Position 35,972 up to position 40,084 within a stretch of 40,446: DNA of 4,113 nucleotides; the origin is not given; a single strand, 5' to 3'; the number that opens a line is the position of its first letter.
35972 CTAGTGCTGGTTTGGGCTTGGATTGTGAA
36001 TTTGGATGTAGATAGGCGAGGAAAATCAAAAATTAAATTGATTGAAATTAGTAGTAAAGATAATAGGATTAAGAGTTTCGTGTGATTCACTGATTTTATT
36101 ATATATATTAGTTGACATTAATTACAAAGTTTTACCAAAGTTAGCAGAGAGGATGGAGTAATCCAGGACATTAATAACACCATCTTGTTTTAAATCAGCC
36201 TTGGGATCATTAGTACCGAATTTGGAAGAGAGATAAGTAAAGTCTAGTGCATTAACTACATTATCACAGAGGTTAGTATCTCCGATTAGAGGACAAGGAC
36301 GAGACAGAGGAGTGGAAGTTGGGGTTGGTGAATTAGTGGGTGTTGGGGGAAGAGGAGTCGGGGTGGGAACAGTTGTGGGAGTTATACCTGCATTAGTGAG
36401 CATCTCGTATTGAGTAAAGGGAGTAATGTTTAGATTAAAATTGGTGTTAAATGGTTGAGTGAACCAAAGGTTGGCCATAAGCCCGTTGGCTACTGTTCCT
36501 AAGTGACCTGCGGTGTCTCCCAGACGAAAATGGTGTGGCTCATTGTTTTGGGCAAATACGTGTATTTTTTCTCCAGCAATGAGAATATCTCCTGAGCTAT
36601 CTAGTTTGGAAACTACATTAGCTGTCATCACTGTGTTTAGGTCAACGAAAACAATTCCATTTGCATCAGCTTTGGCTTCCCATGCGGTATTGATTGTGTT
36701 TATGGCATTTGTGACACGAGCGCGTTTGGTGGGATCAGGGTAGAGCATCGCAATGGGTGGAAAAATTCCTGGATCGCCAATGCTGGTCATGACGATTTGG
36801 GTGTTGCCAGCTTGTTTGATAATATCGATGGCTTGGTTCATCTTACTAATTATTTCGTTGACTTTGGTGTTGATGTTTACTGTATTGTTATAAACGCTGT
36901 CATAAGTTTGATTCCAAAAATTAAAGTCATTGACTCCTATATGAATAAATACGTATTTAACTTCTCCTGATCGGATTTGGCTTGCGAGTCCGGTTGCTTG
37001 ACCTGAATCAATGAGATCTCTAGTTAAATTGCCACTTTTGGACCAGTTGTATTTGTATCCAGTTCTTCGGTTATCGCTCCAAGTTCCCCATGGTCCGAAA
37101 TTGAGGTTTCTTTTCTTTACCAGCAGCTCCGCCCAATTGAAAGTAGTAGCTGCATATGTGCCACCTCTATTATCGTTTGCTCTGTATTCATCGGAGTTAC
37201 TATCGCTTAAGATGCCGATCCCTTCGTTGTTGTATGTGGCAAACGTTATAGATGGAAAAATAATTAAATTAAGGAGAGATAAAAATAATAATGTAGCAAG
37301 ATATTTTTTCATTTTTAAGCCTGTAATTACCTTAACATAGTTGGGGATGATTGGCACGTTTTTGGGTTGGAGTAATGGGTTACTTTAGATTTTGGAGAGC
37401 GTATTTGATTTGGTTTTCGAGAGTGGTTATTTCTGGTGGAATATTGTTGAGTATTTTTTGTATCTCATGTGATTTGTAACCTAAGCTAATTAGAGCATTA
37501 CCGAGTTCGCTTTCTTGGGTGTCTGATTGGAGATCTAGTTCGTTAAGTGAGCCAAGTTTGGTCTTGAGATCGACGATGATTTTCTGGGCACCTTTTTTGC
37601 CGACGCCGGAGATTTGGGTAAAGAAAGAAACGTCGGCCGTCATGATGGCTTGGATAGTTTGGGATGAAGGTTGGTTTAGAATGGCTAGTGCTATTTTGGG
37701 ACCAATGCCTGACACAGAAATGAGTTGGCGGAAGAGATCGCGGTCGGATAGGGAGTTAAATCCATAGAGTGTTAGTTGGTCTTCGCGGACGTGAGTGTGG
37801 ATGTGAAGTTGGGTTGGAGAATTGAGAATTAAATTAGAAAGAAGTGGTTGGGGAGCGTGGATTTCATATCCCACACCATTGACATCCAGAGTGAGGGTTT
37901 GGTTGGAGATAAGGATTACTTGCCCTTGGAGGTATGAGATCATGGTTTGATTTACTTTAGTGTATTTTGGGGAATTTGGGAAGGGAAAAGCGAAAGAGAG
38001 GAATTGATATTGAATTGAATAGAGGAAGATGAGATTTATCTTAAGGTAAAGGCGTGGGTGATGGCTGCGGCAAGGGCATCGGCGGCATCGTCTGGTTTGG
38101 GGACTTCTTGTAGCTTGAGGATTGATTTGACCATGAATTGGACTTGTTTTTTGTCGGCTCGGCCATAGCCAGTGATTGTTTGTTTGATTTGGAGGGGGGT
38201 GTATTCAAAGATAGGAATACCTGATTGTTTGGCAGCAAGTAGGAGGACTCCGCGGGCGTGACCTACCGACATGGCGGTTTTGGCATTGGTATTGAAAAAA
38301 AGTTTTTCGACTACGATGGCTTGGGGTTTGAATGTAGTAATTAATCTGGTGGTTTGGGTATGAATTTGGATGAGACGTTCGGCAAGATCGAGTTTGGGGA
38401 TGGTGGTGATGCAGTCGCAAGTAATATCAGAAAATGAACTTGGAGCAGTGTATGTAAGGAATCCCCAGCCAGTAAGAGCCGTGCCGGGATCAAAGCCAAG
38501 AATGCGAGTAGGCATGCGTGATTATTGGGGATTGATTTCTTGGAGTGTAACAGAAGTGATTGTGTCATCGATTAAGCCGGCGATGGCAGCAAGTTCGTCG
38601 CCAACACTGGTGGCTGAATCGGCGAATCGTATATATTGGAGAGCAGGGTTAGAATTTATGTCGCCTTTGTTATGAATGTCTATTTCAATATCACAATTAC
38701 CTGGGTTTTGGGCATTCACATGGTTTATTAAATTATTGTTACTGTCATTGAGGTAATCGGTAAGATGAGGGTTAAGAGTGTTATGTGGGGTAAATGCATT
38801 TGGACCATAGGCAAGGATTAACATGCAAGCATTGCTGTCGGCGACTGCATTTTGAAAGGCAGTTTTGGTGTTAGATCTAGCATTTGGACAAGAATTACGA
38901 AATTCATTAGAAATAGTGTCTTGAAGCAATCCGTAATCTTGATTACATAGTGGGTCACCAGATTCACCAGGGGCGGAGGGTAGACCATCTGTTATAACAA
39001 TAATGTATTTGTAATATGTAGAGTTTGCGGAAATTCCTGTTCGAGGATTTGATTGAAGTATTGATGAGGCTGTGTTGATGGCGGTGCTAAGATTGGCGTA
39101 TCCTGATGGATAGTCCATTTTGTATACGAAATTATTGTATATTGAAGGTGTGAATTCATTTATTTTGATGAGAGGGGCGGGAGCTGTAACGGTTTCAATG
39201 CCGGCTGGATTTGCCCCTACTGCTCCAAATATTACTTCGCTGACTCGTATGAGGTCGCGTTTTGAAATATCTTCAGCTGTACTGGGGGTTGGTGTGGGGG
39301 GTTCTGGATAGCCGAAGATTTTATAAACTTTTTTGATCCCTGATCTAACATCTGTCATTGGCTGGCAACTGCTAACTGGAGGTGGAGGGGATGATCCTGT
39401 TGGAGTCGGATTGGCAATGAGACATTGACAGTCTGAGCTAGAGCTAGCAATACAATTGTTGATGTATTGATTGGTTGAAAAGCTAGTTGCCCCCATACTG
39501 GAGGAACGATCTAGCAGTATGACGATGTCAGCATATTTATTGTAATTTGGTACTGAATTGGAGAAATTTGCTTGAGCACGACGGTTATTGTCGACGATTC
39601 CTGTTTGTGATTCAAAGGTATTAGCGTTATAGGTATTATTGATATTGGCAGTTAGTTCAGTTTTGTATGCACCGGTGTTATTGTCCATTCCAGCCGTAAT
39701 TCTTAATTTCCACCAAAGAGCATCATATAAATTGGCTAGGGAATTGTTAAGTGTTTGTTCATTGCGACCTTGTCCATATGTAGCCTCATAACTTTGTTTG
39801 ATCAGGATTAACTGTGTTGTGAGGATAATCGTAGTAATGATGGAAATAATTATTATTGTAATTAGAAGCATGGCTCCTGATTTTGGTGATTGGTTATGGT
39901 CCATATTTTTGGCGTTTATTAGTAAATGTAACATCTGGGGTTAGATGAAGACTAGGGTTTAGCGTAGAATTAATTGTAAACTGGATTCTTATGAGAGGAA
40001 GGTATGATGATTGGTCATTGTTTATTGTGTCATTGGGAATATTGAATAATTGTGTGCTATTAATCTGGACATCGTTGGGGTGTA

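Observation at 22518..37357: Complete cellulosome-like cohesin-dockerin parts list in one co-directional 15 kb locus of a reduced genome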

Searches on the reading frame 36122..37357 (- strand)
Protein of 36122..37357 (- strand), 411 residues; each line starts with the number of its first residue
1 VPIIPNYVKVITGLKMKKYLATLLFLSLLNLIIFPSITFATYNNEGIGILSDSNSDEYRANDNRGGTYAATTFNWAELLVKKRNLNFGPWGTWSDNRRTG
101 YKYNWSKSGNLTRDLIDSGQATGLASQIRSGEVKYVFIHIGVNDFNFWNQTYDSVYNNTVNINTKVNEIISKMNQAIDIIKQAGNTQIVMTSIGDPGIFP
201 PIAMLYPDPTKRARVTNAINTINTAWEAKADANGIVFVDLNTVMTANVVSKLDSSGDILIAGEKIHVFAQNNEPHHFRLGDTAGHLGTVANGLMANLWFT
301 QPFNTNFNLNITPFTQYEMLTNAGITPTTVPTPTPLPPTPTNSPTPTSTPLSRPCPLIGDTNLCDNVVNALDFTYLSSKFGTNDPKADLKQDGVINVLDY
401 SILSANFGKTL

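Call 5: search_protein_families(library=pfam, proteins=[window:36122-37357:-], max_evalue=0.1)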
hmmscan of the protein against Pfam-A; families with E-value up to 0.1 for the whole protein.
window:36122-37357:- (411 aa): 3 families
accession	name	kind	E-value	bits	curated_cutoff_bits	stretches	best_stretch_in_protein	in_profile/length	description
PF13472.12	Lipase_GDSL_2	-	9.8e-11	42.9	32.9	1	89-248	18-157/178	GDSL-like Lipase/Acylhydrolase family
PF00657.28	Lipase_GDSL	-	1e-09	39.3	23.6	1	52-246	6-179/208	GDSL-like Lipase/Acylhydrolase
PF00404.24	Dockerin_1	-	0.0014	19.2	22.9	1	365-405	7-54/57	Dockerin type I domain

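Call 34: search_protein_families(library=ncbifam, proteins=[window:36122-37357:-], max_evalue=0.1)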
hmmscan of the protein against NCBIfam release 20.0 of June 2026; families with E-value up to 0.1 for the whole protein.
window:36122-37357:- (411 aa): 2 families
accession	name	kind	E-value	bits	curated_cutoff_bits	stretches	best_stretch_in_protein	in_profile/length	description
NF041540.1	dockerin_GC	domain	8.7e-05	22.8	29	1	361-401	11-57/67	GC-type dockerin domain-anchored protein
NF045907.1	LplActasePlaCLeg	equivalog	0.0077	15.1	700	1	135-244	212-322/429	lysophospholipase/glycerophospholipid:cholesterol acyltransferase PlaC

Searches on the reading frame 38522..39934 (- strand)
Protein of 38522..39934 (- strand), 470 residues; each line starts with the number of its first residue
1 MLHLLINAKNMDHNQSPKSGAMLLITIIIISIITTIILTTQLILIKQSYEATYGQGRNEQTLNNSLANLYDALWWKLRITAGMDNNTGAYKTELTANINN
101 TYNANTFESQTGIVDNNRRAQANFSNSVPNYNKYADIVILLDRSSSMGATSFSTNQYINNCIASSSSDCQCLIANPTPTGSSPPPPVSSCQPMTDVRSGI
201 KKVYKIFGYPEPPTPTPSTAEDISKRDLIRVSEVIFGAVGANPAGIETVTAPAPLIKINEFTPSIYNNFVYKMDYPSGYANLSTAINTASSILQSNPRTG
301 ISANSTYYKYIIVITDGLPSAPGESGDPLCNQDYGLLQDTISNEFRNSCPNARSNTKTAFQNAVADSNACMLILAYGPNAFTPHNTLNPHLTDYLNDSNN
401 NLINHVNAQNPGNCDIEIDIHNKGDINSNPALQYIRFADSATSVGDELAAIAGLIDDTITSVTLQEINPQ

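Call 39: search_protein_families(library=pfam, proteins=[window:38522-39934:-], max_evalue=0.001)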
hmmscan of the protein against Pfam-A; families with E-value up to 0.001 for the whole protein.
window:38522-39934:- (470 aa): 2 families
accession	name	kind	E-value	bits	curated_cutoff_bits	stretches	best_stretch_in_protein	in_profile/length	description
PF13519.12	VWA_2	-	5.3e-05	24.2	27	0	277-317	73-106/107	von Willebrand factor type A domain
PF00092.34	VWA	-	0.00011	22.9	23.8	0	136-153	1-18/174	von Willebrand factor type A domain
